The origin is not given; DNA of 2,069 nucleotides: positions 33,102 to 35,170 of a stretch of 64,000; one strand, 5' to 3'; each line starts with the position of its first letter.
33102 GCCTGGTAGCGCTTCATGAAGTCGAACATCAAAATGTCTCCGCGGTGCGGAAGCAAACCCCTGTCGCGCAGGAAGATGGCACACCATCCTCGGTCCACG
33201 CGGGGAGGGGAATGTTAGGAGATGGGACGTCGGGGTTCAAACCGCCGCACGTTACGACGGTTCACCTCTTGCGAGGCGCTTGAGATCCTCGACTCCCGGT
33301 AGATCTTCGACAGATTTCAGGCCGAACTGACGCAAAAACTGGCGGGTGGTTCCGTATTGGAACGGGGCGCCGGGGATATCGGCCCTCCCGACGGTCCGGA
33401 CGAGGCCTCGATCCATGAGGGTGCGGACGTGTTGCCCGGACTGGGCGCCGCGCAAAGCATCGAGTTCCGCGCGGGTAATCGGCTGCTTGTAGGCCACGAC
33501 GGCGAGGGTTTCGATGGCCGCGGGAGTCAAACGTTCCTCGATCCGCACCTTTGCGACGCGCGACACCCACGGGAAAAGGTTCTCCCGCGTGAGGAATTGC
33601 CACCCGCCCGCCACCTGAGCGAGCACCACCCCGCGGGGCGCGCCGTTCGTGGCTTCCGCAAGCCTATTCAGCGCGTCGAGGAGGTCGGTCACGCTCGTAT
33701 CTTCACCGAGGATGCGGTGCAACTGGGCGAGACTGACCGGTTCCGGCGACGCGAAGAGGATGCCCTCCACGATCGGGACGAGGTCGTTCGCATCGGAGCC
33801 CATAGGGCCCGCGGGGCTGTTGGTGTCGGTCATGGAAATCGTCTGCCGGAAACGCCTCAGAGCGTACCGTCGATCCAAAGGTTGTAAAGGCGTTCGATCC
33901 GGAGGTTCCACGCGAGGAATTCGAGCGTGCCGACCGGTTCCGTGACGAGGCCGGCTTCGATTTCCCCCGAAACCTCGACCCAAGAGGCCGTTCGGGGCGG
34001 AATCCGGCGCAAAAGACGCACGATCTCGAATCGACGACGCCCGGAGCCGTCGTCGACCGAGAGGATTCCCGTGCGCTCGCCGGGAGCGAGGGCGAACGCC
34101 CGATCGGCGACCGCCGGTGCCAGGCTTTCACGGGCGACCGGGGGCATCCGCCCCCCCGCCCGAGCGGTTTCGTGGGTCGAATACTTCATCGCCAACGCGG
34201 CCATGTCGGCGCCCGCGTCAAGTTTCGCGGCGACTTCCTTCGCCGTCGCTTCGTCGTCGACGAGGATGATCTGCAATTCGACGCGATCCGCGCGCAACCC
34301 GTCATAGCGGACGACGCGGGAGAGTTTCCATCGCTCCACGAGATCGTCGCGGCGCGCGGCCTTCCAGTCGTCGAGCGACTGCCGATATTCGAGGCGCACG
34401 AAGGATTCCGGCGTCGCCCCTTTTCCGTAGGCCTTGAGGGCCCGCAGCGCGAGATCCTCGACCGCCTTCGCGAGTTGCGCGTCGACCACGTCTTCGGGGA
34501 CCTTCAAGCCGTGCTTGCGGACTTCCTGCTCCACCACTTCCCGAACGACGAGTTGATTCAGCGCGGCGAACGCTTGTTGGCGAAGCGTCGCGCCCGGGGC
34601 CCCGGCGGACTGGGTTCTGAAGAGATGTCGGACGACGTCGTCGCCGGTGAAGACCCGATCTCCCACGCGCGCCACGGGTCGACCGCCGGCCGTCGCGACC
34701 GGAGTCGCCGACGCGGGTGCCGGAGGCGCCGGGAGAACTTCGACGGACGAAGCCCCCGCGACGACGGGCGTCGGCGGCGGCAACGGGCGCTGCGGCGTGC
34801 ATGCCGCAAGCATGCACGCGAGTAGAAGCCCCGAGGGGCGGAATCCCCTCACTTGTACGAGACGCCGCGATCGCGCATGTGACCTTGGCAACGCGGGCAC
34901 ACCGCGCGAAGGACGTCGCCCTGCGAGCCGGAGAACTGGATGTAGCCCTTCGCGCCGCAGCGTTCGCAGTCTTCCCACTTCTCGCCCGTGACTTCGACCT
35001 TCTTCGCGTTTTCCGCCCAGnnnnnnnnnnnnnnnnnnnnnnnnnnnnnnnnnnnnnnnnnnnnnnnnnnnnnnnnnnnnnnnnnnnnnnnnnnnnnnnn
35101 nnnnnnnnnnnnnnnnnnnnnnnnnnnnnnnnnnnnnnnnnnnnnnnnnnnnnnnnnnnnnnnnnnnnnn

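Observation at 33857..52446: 18.6-kb translationally coupled 12-gene pseudopilin / T2SS-like operon headed by a double-FHA membrane protein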

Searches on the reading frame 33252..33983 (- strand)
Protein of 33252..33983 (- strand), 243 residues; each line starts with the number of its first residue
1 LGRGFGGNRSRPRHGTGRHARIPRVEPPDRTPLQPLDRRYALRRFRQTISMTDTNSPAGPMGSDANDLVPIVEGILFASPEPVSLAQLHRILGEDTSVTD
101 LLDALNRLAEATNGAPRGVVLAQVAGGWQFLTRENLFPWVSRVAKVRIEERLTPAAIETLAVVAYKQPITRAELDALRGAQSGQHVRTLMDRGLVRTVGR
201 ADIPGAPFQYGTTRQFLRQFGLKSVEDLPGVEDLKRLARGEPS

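Call 8: search_protein_families(library=pfam, max_evalue=0.001, proteins=[window:33252-33983:-])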
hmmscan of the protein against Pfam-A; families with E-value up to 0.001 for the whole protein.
window:33252-33983:- (243 aa): 1 family
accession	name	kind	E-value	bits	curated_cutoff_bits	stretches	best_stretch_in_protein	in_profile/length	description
PF04079.22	SMC_ScpB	-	6.1e-52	175.9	27.4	1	71-230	2-159/160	Segregation and condensation complex subunit ScpB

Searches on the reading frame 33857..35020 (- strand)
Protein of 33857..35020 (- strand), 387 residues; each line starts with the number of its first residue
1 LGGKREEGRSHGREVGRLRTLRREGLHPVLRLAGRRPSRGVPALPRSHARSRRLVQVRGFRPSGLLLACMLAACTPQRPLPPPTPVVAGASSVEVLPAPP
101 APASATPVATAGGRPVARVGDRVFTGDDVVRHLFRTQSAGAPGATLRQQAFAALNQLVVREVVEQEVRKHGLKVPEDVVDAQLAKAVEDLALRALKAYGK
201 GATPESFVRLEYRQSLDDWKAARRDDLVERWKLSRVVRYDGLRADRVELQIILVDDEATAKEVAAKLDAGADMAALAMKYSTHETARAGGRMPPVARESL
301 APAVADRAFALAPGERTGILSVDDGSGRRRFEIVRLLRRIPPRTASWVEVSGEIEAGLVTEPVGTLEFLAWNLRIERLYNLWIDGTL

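Call 8: search_protein_families(library=pfam, max_evalue=0.001, proteins=[window:33857-35020:-])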
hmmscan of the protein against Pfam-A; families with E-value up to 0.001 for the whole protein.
window:33857-35020:- (387 aa): 4 families
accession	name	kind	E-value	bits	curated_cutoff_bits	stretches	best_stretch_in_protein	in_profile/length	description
PF13145.12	Rotamase_2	-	3.1e-08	34.9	27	1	245-350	21-119/121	PPIC-type PPIASE domain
PF00639.27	Rotamase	-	7e-08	33.8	21.7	1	257-325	19-89/97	PPIC-type PPIASE domain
PF13624.11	SurA_N_3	-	7.5e-05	23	27.2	1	111-185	36-119/162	SurA-like N-terminal domain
PF13616.12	Rotamase_3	-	0.0001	23.3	22.5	1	257-319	37-100/116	PPIC-type PPIASE domain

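Call 69: search_protein_families(library=pfam, max_evalue=0.001, proteins=[window:33857-34852:-])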
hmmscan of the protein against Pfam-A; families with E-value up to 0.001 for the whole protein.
window:33857-34852:- (331 aa): 4 families
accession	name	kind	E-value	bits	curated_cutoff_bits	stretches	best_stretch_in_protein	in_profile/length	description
PF13145.12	Rotamase_2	-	1.9e-08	35.5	27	1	189-294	21-119/121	PPIC-type PPIASE domain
PF00639.27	Rotamase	-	4.6e-08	34.4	21.7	1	201-269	19-89/97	PPIC-type PPIASE domain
PF13624.11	SurA_N_3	-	5.8e-05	23.4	27.2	1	55-129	36-119/162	SurA-like N-terminal domain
PF13616.12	Rotamase_3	-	7.6e-05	23.7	22.5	1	201-263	37-100/116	PPIC-type PPIASE domain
